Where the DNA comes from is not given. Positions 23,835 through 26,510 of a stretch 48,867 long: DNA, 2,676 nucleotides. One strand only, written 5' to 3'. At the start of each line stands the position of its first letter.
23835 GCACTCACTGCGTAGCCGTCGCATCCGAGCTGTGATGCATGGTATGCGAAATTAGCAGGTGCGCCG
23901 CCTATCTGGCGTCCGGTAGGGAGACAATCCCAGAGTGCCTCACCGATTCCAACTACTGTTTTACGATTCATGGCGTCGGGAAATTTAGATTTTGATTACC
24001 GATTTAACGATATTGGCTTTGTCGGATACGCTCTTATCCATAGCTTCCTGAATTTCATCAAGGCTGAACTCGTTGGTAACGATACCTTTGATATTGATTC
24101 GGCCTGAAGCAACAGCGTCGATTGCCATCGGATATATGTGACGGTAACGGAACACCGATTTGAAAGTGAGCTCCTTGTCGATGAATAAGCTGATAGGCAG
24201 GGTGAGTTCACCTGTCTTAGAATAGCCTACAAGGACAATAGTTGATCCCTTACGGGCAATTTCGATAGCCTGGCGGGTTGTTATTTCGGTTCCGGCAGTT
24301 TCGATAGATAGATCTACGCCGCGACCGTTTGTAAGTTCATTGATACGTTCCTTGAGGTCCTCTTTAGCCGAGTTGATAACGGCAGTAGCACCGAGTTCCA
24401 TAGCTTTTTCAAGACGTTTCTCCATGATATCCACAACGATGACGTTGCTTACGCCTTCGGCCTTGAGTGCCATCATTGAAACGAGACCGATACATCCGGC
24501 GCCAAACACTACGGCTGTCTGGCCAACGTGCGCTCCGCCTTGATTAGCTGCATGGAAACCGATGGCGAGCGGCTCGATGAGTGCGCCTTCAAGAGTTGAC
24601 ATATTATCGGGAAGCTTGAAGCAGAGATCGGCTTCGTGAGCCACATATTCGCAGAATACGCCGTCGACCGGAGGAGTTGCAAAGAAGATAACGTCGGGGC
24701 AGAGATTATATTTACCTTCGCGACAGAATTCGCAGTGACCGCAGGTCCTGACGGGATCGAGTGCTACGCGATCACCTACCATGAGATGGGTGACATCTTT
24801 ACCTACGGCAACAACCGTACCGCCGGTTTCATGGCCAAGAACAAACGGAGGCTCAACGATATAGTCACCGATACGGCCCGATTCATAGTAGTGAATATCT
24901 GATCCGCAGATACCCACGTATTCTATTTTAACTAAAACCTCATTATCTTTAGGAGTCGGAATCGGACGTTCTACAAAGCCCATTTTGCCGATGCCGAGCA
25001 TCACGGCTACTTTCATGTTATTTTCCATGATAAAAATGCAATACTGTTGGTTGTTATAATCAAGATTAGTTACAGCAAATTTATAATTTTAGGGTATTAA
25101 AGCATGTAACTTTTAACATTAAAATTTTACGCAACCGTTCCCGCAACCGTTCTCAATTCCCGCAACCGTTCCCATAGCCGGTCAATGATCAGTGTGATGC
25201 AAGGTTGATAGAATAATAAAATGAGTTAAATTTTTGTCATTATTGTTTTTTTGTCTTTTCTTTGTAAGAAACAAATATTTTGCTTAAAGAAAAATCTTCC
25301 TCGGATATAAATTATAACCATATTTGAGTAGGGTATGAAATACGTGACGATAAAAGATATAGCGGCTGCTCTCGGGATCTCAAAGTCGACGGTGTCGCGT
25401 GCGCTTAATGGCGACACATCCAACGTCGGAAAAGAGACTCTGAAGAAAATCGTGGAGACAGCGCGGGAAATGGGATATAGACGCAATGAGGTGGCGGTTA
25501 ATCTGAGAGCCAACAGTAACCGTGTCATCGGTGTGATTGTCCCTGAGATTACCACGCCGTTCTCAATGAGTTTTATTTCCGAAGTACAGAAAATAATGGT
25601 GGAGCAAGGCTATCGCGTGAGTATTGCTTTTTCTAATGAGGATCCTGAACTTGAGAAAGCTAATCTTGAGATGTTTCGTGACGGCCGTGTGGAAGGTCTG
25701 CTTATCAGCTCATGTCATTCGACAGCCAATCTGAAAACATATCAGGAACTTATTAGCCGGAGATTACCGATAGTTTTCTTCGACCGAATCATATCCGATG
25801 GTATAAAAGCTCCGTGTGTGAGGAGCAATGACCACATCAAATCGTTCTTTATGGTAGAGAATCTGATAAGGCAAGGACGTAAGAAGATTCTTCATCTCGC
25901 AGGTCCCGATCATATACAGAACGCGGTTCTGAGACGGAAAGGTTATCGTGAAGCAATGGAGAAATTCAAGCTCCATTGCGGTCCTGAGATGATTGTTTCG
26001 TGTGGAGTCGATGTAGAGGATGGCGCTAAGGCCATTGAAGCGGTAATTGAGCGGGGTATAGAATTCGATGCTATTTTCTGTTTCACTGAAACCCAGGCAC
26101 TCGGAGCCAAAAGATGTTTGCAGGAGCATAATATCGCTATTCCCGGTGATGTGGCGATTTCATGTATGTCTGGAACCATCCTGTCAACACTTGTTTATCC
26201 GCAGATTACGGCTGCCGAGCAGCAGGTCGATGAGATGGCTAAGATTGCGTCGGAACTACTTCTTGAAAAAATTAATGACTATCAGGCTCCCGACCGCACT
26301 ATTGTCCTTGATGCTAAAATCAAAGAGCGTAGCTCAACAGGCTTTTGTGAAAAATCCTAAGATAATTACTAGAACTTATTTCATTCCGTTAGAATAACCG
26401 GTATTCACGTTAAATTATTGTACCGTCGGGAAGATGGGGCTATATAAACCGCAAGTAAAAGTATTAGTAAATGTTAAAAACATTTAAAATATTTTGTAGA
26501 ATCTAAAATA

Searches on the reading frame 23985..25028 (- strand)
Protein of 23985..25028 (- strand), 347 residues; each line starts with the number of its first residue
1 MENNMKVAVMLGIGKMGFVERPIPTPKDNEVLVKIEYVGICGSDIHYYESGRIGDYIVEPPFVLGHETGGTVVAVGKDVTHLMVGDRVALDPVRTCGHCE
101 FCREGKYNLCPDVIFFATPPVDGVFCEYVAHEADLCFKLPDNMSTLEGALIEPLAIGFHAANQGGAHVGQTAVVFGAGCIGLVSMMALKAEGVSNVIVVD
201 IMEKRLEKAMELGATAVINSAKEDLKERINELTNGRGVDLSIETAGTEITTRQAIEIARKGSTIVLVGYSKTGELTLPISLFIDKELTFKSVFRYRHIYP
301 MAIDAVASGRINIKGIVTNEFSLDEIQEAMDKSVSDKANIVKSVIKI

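Call 4: search_protein_families(library=pfam, proteins=[window:23985-25028:-], max_evalue=0.01)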
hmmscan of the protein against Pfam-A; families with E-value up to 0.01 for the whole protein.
window:23985-25028:- (347 aa): 6 families
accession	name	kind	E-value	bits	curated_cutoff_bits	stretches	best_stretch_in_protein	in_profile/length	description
PF08240.17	ADH_N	-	1.1e-32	112.8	23.5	1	28-141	2-104/104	Alcohol dehydrogenase GroES-like domain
PF00107.32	ADH_zinc_N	-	1.5e-29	103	31.8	1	180-307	2-128/129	Zinc-binding dehydrogenase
PF16912.11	Glu_dehyd_C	-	2e-11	44.3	34.9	1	149-346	5-210/211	Glucose dehydrogenase C-terminus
PF13602.12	ADH_zinc_N_2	-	6.5e-07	30.8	27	1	212-334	1-124/134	Zinc-binding dehydrogenase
PF03721.20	UDPG_MGDP_dh_N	-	0.00021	21.3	27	1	173-217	4-46/187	UDP-glucose/GDP-mannose dehydrogenase family, NAD binding domain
PF02254.24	TrkA_N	-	0.001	19.8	23.8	1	173-222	2-50/116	TrkA-N domain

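Call 10: search_protein_families(library=ncbifam, proteins=[window:23985-25028:-], max_evalue=0.00001)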
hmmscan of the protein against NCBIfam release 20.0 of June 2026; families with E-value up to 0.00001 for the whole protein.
window:23985-25028:- (347 aa): 23 families
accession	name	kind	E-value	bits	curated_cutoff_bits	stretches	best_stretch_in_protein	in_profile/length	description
NF007375.0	PRK09880.1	equivalog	6.7e-69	232.2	469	1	6-344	6-340/344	L-idonate 5-dehydrogenase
NF041097.1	keto_inos_dh_IolM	equivalog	2.6e-68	230.4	450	1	15-339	39-383/389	scyllo-inosose 3-dehydrogenase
TIGR00692.1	tdh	equivalog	4.3e-64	216.7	458.35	1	18-338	13-333/340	L-threonine 3-dehydrogenase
NF003808.0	PRK05396.1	equivalog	6.4e-63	212.7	380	1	18-338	15-333/341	L-threonine 3-dehydrogenase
NF007489.0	PRK10083.1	equivalog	3.6e-60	203.7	376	1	14-343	10-333/339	Zn-dependent oxidoreductase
NF007642.0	PRK10309.1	equivalog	6.1e-48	163.8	550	1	5-288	1-282/347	galactitol-1-phosphate 5-dehydrogenase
TIGR03451.1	mycoS_dep_FDH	equivalog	6.1e-48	163.5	512.9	1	23-346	21-357/358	S-(hydroxymethyl)mycothiol dehydrogenase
TIGR03989.1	Rxyl_3153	subfamily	1.4e-42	146.3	440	2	123-333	139-358/370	NDMA-dependent alcohol dehydrogenase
NF006940.0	PRK09422.1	equivalog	4.6e-40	137.6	344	1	5-310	1-302/338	alcohol dehydrogenase AdhP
TIGR02818.1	adh_III_F_hyde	equivalog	9.8e-37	126.8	543.95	2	163-346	180-367/368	S-(hydroxymethyl)glutathione dehydrogenase/class III alcohol dehydrogenase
NF010344.0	PRK13771.1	subfamily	1.7e-33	116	349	1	5-347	1-333/334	putative alcohol dehydrogenase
TIGR03366.1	HpnZ_proposed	hypoth_equivalog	6.7e-33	114.2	328.1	1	25-295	2-281/315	putative phosphonate catabolism associated alcohol dehydrogenase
TIGR03201.1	dearomat_had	equivalog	2e-32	112.6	338.65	1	10-337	4-340/349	6-hydroxycyclohex-1-ene-1-carbonyl-CoA dehydrogenase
TIGR02824.1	quinone_pig3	subfamily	6.9e-27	94.3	296.8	2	123-296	92-267/325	putative NAD(P)H quinone oxidoreductase, PIG3 family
NF041172.1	AcrlCoa_red_Thmprot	equivalog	1.7e-25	89.7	500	1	5-346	1-333/334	acryloyl-CoA reductase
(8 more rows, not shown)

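Call 29: search_solved_structures(query=window:23985-25028:-, max_evalue=1e-20)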
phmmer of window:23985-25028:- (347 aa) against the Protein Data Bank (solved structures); distinct sequences matched with E-value up to 1e-20: 150 (the best 60 are shown).
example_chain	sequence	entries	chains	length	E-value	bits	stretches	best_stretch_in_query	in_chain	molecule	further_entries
5vm2_A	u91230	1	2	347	2.2e-95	322.9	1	8-347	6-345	Alcohol dehydrogenase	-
1e3j_A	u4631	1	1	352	4.5e-95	321.9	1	12-345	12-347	NADP(H)-DEPENDENT KETOSE REDUCTASE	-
3qe3_A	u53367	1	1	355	9.8e-87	294.5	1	9-333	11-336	Sorbitol dehydrogenase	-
1pl6_A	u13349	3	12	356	1.1e-86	294.3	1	3-331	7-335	Sorbitol dehydrogenase | human sorbitol dehydrogenase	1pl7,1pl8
7y9p_A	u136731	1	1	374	1.1e-61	212.1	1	27-303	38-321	Xylitol dehydrogenase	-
3m6i_A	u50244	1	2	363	9.1e-58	199.3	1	27-343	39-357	L-arabinitol 4-dehydrogenase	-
6dkh_A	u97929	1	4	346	1.1e-50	176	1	16-340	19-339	L-idonate 5-dehydrogenase (NAD(P)(+))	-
6ie0_A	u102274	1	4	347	1.6e-50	175.4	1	21-339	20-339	(R,R)-butanediol dehydrogenase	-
4ilk_A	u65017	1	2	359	5.3e-50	173.7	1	9-337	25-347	Starvation sensing protein rspB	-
2d8a_A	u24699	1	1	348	6.6e-47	163.6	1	17-337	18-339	Probable L-threonine 3-dehydrogenase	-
2dfv_A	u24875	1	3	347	7e-47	163.5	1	17-337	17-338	Probable L-threonine 3-dehydrogenase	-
4ej6_A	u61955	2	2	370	9e-46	159.8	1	4-331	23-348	Putative zinc-binding dehydrogenase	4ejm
3gfb_A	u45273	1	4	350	7.2e-45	156.9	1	18-333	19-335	L-threonine 3-dehydrogenase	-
4oh1_A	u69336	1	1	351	1.3e-42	149.5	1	13-337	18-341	L-iditol 2-dehydrogenase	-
6iqd_A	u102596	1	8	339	7.7e-41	143.6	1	19-339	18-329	Alcohol dehydrogenase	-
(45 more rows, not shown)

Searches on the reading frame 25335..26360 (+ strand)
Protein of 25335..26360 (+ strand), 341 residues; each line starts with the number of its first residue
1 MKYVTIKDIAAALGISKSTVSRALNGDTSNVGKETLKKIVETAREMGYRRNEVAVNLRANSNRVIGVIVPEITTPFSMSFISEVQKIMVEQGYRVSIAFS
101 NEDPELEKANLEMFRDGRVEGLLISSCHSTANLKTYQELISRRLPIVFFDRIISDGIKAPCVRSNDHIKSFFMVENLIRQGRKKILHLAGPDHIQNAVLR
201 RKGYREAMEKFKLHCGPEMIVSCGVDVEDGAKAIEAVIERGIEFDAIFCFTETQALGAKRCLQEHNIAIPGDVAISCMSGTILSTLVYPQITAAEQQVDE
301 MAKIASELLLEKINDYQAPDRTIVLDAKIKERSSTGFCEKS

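Call 4: search_protein_families(library=pfam, proteins=[window:25335-26360:+], max_evalue=0.01)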
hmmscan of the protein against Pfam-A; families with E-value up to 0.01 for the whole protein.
window:25335-26360:+ (341 aa): 16 families
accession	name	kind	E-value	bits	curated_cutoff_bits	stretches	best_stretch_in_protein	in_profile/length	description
PF00532.27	Peripla_BP_1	-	1.6e-25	90.6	22.2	1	63-316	2-264/281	Periplasmic binding proteins and sugar binding domain of LacI family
PF13377.12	Peripla_BP_3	-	3.1e-23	83.1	26.5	1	174-335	1-167/167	Periplasmic binding protein-like domain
PF13407.12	Peripla_BP_4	-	4e-14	53.2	35.1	1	65-268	1-208/258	Periplasmic binding protein domain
PF00356.27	LacI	-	8.9e-12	45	27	1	5-51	1-46/46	Bacterial regulatory proteins, lacI family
PF01381.28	HTH_3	-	1.3e-06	28.8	23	1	5-41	11-46/55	Helix-turn-helix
PF13384.12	HTH_23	-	0.00014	22.1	24.6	1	4-25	18-39/50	Homeodomain-like domain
PF12802.13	MarR_2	-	0.00018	22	27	1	4-25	21-42/61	MarR family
PF04967.18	HTH_10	-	0.0002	21.5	23.1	1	3-25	23-45/53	HTH DNA binding domain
PF13443.12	HTH_26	-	0.00037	21.1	22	1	4-39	11-46/63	Cro/C1-type HTH DNA-binding domain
PF09339.16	HTH_IclR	-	0.0012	19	22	1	5-25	20-40/52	IclR helix-turn-helix domain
PF13560.12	HTH_31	-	0.0013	19.4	27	1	4-41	15-52/64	Helix-turn-helix domain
PF13518.12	HTH_28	-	0.0015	19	25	0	5-24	14-33/52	Helix-turn-helix domain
PF07453.19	NUMOD1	-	0.0017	19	22.8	0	2-24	15-37/37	NUMOD1 domain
PF02796.21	HTH_7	-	0.0033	17.9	23.8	0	5-26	23-44/45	Helix-turn-helix domain of resolvase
PF13412.12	HTH_24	-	0.004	17.1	21.9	1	4-25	18-39/48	Winged helix-turn-helix DNA-binding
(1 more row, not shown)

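Call 10: search_protein_families(library=ncbifam, proteins=[window:25335-26360:+], max_evalue=0.00001)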
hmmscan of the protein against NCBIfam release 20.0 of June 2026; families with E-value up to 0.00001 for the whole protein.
window:25335-26360:+ (341 aa): 18 families
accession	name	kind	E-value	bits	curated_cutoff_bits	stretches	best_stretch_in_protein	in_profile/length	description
NF047341.1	lactose_RbsR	equivalog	3.4e-55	187.7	382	1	2-335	1-328/331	ribose utilization transcriptional repressor RbsR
NF008269.0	PRK11041.1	equivalog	1.4e-44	152.5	436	1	3-336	9-338/342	DNA-binding transcriptional regulator CytR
TIGR02417.1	fruct_sucro_rep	subfamily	4.7e-43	147.7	389.55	1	5-332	1-326/327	D-fructose-responsive transcription factor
NF007979.0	PRK10703.1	equivalog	7.9e-41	140.3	501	1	4-335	2-331/341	HTH-type transcriptional repressor PurR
NF007743.0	PRK10423.1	equivalog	3.6e-40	138.1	531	1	4-334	2-329/330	ribose operon transcriptional repressor RbsR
TIGR01481.1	ccpA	equivalog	4e-39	134.9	442.35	1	4-335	3-329/330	catabolite control protein A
NF052440.1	TransRegGNTRPSEAE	equivalog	5.7e-37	127.5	400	1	4-335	6-333/333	HTH-type transcriptional regulator GntR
NF008002.0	PRK10727.1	equivalog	7.8e-37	127.1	557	1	4-334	2-328/341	HTH-type transcriptional regulator GalR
NF008452.0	PRK11303.1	equivalog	1.4e-36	126.4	385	1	5-321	2-318/332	catabolite repressor/activator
NF051853.1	TransRegUriRCory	equivalog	3.2e-36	125.1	550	1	5-335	2-324/327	transcriptional regulator UriR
NF007706.0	PRK10401.1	equivalog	3.6e-36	125.1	555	1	4-323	2-317/346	HTH-type transcriptional regulator GalS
NF007449.0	PRK10014.1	subfamily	9.9e-36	123.5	310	1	2-331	5-340/342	Mal regulon transcriptional regulator MalI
NF007075.0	PRK09526.1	subfamily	1.1e-34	119.9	340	1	1-337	3-333/358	LacI family DNA-binding transcriptional regulator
NF047913.1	TransRegIdnR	equivalog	3e-33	115.5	500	1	3-329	5-325/331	DNA-binding transcriptional regulator IdnR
TIGR02405.1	trehalos_R_Ecol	equivalog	9.5e-31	107.3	357.35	1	4-323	2-306/311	trehalose operon repressor TreR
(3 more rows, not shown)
